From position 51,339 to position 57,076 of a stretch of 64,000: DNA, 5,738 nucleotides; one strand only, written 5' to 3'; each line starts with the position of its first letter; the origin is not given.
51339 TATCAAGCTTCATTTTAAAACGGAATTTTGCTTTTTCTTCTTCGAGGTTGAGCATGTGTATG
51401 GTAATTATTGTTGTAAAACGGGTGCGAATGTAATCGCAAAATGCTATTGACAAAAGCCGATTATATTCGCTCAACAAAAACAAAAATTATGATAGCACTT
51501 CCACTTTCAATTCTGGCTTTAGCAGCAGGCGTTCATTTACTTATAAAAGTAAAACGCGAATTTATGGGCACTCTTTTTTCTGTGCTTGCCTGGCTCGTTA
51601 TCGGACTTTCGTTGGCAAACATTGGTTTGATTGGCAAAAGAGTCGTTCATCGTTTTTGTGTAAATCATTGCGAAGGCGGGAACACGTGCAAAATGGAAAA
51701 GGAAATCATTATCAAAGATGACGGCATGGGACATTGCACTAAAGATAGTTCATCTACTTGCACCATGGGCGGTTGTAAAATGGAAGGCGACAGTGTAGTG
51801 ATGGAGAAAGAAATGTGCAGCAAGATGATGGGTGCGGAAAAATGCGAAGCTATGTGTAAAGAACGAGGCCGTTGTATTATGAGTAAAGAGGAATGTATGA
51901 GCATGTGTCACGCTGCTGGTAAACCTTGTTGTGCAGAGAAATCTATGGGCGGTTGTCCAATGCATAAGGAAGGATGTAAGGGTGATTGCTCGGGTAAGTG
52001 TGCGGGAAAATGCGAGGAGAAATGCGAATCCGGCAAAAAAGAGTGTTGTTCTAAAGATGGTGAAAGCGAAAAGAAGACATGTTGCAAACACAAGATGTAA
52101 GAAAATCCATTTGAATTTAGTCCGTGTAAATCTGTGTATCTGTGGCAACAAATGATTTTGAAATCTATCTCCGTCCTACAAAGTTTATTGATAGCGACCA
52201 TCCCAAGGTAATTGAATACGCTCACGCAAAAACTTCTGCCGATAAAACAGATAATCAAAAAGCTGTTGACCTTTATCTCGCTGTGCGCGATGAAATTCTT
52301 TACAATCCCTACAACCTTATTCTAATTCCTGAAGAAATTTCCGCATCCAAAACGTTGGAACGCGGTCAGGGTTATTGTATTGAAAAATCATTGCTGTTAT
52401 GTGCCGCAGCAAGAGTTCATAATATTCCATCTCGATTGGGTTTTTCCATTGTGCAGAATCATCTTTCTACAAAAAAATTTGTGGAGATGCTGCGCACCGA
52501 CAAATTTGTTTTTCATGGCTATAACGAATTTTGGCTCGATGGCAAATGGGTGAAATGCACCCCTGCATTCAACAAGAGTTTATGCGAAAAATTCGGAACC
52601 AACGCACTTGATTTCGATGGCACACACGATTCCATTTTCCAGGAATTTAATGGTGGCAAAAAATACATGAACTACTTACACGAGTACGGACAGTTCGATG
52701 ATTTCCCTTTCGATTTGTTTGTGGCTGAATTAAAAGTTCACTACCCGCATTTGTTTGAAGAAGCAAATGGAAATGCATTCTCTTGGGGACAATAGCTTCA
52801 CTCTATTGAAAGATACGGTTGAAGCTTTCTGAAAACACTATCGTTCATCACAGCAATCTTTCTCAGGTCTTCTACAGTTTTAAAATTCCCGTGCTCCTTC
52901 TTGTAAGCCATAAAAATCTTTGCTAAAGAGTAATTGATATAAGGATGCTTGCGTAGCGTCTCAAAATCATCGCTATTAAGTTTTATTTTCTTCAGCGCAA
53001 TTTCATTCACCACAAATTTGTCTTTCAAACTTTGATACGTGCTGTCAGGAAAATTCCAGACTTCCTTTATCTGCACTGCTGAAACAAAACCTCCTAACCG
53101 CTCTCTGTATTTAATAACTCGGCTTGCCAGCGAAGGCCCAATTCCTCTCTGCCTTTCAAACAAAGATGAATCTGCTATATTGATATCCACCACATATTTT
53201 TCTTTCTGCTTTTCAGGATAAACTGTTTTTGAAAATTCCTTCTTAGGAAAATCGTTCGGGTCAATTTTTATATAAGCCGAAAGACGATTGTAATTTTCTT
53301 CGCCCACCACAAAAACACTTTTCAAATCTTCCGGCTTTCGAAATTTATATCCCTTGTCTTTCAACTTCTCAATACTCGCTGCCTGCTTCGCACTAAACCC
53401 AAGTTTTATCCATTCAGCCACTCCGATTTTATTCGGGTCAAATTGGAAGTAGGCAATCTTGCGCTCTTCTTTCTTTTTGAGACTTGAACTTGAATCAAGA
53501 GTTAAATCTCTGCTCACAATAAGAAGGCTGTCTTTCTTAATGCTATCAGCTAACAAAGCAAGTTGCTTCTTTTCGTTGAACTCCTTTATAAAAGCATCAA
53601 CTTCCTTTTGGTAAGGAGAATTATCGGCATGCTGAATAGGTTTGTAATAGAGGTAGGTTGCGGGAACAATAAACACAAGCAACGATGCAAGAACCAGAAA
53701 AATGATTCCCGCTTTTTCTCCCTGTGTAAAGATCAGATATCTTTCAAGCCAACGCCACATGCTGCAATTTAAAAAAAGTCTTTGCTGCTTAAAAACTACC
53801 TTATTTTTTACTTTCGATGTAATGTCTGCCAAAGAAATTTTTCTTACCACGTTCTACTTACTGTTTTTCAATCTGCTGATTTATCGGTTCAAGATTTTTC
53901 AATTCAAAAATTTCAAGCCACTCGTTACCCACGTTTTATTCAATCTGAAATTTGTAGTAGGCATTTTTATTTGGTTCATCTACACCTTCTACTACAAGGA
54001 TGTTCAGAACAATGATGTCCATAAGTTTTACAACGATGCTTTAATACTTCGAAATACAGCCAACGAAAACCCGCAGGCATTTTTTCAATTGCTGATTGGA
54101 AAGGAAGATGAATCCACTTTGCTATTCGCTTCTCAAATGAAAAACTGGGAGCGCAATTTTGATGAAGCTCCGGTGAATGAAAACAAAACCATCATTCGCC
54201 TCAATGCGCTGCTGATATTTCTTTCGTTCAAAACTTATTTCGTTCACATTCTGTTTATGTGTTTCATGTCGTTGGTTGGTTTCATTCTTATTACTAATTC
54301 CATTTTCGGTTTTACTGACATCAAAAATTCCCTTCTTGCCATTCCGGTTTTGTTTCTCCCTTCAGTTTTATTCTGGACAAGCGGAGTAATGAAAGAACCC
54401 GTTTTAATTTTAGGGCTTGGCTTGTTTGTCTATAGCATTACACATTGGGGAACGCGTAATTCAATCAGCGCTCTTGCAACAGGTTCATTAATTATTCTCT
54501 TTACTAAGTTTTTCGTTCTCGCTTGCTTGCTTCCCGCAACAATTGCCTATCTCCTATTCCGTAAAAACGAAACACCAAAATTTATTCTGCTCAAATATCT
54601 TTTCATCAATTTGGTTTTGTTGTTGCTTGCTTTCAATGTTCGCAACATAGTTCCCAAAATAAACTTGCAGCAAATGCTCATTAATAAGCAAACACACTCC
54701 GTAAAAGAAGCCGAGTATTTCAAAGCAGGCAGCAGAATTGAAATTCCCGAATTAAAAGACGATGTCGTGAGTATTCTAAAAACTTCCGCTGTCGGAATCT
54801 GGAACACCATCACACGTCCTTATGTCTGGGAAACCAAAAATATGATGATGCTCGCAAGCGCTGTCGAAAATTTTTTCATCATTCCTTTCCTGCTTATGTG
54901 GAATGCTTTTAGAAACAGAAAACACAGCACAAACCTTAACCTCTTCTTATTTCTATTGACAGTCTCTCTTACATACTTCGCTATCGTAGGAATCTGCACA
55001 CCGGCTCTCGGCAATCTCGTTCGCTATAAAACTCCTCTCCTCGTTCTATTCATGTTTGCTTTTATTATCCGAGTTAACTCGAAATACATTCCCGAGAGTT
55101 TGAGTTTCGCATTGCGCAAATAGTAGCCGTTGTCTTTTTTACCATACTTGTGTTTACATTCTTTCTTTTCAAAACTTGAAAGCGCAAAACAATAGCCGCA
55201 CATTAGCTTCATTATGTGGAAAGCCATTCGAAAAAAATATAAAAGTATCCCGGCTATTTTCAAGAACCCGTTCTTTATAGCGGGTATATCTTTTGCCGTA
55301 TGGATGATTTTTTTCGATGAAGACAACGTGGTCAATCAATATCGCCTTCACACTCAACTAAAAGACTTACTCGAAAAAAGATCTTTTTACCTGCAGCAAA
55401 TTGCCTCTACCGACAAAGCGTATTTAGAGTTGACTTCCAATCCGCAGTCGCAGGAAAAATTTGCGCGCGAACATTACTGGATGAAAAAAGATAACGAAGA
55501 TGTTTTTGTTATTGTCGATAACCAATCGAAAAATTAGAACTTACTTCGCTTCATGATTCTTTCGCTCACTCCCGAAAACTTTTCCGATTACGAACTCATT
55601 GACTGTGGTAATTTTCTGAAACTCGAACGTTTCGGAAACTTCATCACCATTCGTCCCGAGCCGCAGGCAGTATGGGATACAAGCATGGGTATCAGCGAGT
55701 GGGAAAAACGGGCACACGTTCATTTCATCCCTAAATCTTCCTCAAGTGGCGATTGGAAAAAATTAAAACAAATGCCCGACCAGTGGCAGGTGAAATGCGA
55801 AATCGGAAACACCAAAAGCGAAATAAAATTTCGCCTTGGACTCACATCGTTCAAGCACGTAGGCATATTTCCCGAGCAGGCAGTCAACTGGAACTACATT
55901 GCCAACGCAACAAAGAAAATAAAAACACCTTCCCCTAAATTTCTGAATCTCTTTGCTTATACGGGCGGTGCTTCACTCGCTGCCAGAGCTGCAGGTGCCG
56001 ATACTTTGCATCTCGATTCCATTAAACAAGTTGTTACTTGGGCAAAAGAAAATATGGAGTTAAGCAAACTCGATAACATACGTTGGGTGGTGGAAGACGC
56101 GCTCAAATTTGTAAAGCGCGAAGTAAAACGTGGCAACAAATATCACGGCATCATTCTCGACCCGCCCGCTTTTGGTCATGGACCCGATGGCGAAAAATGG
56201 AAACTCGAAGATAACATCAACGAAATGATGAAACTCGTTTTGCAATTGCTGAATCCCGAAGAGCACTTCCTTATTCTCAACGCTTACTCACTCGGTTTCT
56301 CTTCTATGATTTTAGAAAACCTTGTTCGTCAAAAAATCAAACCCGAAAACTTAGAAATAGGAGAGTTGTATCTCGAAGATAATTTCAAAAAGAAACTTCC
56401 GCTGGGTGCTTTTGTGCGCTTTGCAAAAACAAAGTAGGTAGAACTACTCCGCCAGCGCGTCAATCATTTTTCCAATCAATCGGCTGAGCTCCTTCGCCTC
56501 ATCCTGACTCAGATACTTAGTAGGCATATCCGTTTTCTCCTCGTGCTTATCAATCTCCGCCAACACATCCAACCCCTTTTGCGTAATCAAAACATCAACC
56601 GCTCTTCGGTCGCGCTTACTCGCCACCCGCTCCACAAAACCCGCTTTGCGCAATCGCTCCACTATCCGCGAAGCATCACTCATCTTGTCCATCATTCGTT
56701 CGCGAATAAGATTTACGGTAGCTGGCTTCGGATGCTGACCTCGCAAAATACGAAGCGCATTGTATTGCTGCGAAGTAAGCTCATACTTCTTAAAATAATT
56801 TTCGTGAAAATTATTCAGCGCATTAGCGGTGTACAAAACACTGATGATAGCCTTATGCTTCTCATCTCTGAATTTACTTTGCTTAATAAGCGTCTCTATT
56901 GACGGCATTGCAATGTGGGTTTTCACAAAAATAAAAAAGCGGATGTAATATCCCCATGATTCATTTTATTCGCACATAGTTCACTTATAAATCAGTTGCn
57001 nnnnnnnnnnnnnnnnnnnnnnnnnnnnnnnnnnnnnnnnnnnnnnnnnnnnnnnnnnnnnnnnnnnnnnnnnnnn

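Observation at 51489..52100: Membrane-anchored, extremely Cys/Met-rich metallothionein-like protein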

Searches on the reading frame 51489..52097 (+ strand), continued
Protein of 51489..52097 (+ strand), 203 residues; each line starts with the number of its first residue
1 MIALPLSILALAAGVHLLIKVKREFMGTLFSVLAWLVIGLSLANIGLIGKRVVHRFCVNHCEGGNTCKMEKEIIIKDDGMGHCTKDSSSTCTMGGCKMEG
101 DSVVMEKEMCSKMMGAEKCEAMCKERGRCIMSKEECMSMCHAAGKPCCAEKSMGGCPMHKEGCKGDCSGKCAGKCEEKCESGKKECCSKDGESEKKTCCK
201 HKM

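Call 80: find_encoding_contigs(protein=P0191, flank=5000, max_places=1)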
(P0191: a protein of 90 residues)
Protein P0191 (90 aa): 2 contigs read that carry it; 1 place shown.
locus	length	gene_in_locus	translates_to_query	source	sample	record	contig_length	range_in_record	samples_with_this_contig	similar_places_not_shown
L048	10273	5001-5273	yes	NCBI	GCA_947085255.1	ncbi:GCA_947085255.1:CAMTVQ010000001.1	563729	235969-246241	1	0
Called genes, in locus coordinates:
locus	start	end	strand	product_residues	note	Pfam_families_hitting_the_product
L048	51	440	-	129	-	PF01641:SelR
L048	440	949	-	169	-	PF01641:SelR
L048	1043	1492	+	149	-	PF12802:MarR_2, PF01047:MarR (faint)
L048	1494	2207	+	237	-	PF02678:Pirin, PF17954:Pirin_C_2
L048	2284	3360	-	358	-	-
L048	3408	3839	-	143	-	-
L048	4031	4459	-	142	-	PF01016:Ribosomal_L27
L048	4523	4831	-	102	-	PF00829:Ribosomal_L21p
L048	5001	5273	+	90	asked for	-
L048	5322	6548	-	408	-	PF00375:SDF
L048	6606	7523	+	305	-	PF13649:Methyltransf_25 (faint)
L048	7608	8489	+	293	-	PF00763:THF_DHG_CYH, PF02882:THF_DHG_CYH_C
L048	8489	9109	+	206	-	PF13353:Fer4_12 (weak), PF04055:Radical_SAM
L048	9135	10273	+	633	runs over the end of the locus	PF00515:TPR_1 (faint), PF13181:TPR_8 (weak), PF07676:PD40, PF00691:OmpA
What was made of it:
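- The SelR genes in L048 occur at a single locus (call 80).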

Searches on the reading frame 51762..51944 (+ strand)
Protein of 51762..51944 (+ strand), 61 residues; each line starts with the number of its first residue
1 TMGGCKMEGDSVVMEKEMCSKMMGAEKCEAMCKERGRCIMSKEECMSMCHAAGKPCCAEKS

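Call 41: search_solved_structures(query=A4, max_evalue=10)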
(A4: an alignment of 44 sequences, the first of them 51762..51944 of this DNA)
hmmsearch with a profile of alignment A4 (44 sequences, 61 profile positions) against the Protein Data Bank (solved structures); distinct sequences matched with E-value up to 10: 1.
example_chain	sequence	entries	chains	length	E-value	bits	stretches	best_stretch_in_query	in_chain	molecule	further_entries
7z0o_F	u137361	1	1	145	1.3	12.4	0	26-44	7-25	RNA polymerase I-specific transcription initiation factor RRN10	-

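Call 48: predict_structure(alignment_id=A4)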
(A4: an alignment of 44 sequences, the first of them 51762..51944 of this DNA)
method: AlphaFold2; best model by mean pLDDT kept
length: 61 residues; sequences in the alignment: 44
mean_pLDDT: 81.3   pTM: 0.56
mean pLDDT of the five models: 81.3, 79.5, 75.7, 74.8, 73.1
residues with pLDDT >= 90: 8; 70-90: 46; 50-70: 4; < 50: 3
segments of 3 or more residues with pLDDT < 50: none
pLDDT, mean of each block of 10 residues (from residue 1): 71 87 88 89 85 72 49
secondary structure, 60 per line:
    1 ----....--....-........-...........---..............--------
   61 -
elements in order: E5-8 E11-14 H16-23 H25-35 E39-41 H42-52

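Call 52: fold_search(model_id=the predicted structure, library=pdb)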
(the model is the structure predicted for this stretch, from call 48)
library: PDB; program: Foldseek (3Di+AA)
matches with E <= 10: 17; with E <= 0.001: 0
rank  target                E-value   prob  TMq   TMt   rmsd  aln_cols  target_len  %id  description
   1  3lyb_D                6.1e+00  0.07  0.20  0.09   1.4        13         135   15  Structure of putative endoribonuclease(KP1_3112) from Klebsiella pneumoniae (released 2010-03-23)
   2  2mc4_MODEL_1_A        6.1e+00  0.03  0.33  0.26   5.7        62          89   11  The solution structure of the C-terminal domain of BldD from Streptomyces coelicolor (released 2013-12-04)
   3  6ifu_H                6.1e+00  0.02  0.22  0.06   4.7        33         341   24  Cryo-EM structure of type III-A Csm-CTR2-dsDNA complex (released 2018-12-12)
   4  8sko_A                7.4e+00  0.06  0.21  0.06   0.6        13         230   38  X-ray structure of the NDM-4 beta-lactamase from Klebsiella pneumonia with L-Captopril bound (released 2023-08-23)
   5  3k0t_A                8.0e+00  0.03  0.19  0.10   3.5        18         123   22  Crystal structure of PSPTO -PSP protein in complex with D-beta-Glucose from Pseudomonas syringae pv. tomato str. DC300 (released 2010-06-16)
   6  3lyb_A                8.5e+00  0.05  0.20  0.09   1.4        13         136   15  Structure of putative endoribonuclease(KP1_3112) from Klebsiella pneumoniae (released 2010-03-23)
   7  4msv_A                8.5e+00  0.04  0.21  0.10   2.4        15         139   20  Crystal structure of FASL and DcR3 complex (released 2013-11-27)
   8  4coi_A                8.5e+00  0.02  0.26  0.04  11.7        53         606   15  Crystal structure of the anaerobic ribonucleotide reductase from Thermotoga maritima with glycerol in the active site (released 2015-01-14)
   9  3bs3                  9.1e+00  0.05  0.31  0.31   5.0        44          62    9  Crystal structure of a putative DNA-binding protein from Bacteroides fragilis (released 2008-01-15)
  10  1u5y_D                9.1e+00  0.04  0.20  0.10   1.9        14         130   28  Crystal structure of murine APRIL, pH 8.0 (released 2004-10-12)
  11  6izh_B                9.1e+00  0.03  0.19  0.09   3.9        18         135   28  Crystal structure of deaminase AmnE from Pseudomonas sp. AP-3 (released 2019-01-02)
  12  5vxj_G                9.1e+00  0.02  0.22  0.06   9.3        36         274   19  2.50 A resolution structure of IpaD from Shigella flexneri in complex with single-domain antibody JMK-E3 (released 2017-08-30)
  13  1cg2_A                9.1e+00  0.01  0.22  0.05   7.8        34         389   24  CARBOXYPEPTIDASE G2 (released 1997-12-24)
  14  2zj6                  9.8e+00  0.04  0.19  0.02   0.7        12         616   25  Crystal structure of D337A mutant of Pseudomonas sp. MIS38 lipase (released 2008-12-02)
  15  6izh_I                9.8e+00  0.03  0.19  0.09   3.9        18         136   28  Crystal structure of deaminase AmnE from Pseudomonas sp. AP-3 (released 2019-01-02)
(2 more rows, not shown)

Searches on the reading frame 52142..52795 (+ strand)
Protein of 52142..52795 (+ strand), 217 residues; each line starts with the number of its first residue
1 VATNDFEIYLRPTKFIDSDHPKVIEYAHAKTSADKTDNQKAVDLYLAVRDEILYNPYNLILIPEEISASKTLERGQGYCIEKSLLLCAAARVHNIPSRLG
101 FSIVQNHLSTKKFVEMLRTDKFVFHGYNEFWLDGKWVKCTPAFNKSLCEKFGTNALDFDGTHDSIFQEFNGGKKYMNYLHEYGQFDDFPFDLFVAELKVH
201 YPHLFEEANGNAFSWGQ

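Call 13: search_protein_families(library=pfam, proteins=[window:52142-52795:+], max_evalue=0.001)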
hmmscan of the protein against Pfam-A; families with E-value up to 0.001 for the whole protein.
window:52142-52795:+ (217 aa): 1 family
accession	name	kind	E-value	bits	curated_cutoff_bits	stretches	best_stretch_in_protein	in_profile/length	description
PF01841.26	Transglut_core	-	5.5e-16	59.2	23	1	26-141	3-108/108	Transglutaminase-like superfamily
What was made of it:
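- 52142..52795 (+): Downstream transglutaminase-core gene (217 aa, no signal peptide), probably co-transcribed. Pfam Transglut_core, E = 5.5e-16 (call 13).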

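Call 53: search_protein_families(library=ncbifam, proteins=[window:52142-52795:+], max_evalue=0.01)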
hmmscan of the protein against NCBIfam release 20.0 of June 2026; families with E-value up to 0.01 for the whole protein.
window:52142-52795:+ (217 aa): 0 families

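Call 58: search_solved_structures(query=window:52142-52795:+, max_evalue=1)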
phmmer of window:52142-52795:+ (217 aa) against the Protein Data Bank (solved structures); distinct sequences matched with E-value up to 1: 0.

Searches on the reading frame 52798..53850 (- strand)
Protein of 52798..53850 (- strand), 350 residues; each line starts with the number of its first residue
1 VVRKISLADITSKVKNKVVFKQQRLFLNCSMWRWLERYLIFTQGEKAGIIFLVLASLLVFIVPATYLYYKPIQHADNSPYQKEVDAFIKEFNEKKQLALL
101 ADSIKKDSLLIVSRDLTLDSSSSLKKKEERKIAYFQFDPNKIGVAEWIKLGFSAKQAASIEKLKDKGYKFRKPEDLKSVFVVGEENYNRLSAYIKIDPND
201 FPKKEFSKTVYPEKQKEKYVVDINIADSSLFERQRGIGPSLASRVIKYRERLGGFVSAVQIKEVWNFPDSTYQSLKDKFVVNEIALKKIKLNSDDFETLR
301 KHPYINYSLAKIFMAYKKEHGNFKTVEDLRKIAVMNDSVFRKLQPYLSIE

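Call 13: search_protein_families(library=pfam, proteins=[window:52798-53850:-], max_evalue=0.001)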
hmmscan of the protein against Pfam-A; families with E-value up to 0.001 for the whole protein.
window:52798-53850:- (350 aa): 1 family
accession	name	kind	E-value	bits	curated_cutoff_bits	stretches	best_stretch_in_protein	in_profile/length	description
PF12836.13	HHH_3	-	6.3e-34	116.3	27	3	220-279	5-64/65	Helix-hairpin-helix motif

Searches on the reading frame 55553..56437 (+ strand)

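Call 13: search_protein_families(library=pfam, proteins=[window:55553-56437:+], max_evalue=0.001)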
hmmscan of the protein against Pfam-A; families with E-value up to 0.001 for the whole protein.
window:55553-56437:+ (294 aa): 2 families
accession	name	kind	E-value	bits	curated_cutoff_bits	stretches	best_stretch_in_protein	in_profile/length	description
PF10672.15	Methyltrans_SAM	-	1.7e-10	41.1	27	1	88-237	90-232/286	S-adenosylmethionine-dependent methyltransferase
PF03602.21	Cons_hypoth95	-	3.5e-06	27.2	24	1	125-205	40-122/182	Conserved hypothetical protein 95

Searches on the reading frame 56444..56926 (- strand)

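Call 13: search_protein_families(library=pfam, proteins=[window:56444-56926:-], max_evalue=0.001)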
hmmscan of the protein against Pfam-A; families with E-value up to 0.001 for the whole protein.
window:56444-56926:- (160 aa): 4 families
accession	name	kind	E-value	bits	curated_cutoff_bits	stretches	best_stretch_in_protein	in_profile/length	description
PF12802.13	MarR_2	-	1.1e-09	38.8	27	1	50-109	3-61/61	MarR family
PF01047.28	MarR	-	1.9e-08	34.5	24.6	1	50-110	1-59/59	MarR family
PF13463.12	HTH_27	-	1.6e-05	25.5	22.2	1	50-118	1-68/68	Winged helix DNA-binding domain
PF22381.2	Staph_reg_Sar_Rot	-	2.4e-05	24.8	27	1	44-125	6-85/85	Transcriptional regulator SarA/Rot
